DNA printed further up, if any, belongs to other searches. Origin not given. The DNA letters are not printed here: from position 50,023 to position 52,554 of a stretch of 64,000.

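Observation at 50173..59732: Type-IV-pilus/archaellum-like secretion locus with an intein-interrupted ATPase, coiled-coil proteins and three tandem paralogous membrane proteins, but no recognizable pilin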

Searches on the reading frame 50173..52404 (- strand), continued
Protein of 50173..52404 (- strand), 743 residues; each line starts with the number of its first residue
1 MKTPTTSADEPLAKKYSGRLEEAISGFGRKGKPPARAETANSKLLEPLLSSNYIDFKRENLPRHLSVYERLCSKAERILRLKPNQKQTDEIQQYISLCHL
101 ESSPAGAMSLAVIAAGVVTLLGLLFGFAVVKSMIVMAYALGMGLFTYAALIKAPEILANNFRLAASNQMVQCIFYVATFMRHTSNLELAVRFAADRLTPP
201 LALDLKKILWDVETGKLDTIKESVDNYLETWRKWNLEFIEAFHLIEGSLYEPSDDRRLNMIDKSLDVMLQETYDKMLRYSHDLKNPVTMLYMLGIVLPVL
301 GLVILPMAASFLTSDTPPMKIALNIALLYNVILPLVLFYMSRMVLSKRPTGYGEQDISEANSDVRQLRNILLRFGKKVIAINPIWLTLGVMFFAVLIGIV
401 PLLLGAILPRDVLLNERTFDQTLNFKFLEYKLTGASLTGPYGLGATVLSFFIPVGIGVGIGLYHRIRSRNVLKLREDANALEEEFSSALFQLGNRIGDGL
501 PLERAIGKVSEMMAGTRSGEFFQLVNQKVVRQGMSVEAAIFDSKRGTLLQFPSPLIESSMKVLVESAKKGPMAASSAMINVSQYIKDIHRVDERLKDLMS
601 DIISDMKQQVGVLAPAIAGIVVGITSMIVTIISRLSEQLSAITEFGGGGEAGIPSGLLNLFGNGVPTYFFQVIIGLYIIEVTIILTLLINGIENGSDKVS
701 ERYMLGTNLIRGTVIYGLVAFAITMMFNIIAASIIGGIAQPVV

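Call 102: search_protein_families(library=pfam, proteins=[L086:16590-17018:+, L086:17026-17250:+, L086:17247-17447:+, L086:17488-18699:+, L086:18731-19051:+, L086:19227-19559:+, L086:19567-19911:+, L005:14027-14650:+, L005:14779-15273:+, L020:1950-2699:-], max_evalue=0.5)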
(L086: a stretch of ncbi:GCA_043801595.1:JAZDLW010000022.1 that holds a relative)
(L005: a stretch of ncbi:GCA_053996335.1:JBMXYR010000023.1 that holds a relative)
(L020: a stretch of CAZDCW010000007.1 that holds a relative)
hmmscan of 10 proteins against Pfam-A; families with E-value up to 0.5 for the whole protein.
L086:16590-17018:+ (142 aa): 1 family
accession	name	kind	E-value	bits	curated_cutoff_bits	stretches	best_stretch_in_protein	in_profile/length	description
PF01356.24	A_amylase_inhib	-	0.15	12.5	25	1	101-133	6-38/68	Alpha amylase inhibitor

L086:17026-17250:+ (74 aa): 2 families
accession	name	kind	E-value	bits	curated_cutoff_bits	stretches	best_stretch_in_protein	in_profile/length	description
PF10690.14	Myticin-prepro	-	0.14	12.8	28.5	1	16-61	3-49/98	Myticin pre-proprotein from the mussel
PF18524.6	HPIP_like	-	0.2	11.9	28.1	1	53-71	17-35/40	High potential iron-sulfur protein like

L086:17247-17447:+ (66 aa): 0 families

L086:17488-18699:+ (403 aa): 0 families

L086:18731-19051:+ (106 aa): 1 family
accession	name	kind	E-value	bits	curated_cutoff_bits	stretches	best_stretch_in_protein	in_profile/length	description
PF23858.1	DUF7220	-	0.071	13.9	28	1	3-30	7-34/70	Family of unknown function (DUF7220)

L086:19227-19559:+ (110 aa): 0 families

L086:19567-19911:+ (114 aa): 0 families

L005:14027-14650:+ (207 aa): 2 families
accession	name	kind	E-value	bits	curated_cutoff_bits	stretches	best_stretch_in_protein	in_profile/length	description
PF05326.17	SVA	-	0.023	15.1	23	1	41-100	25-83/124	Seminal vesicle autoantigen (SVA)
PF16118.10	DUF4834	-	0.26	12.7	27.8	1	10-59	8-57/99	Domain of unknown function (DUF4834)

L005:14779-15273:+ (164 aa): 2 families
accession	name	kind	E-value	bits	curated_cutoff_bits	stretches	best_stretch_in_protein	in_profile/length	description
PF16774.11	Dit_N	-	0.086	13.6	25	0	37-83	67-113/129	Distal tail protein, N-terminal domain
PF20480.3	DUF6720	-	0.2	11.4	27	0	6-55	127-177/307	Family of unknown function (DUF6720)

L020:1950-2699:- (249 aa): 0 families
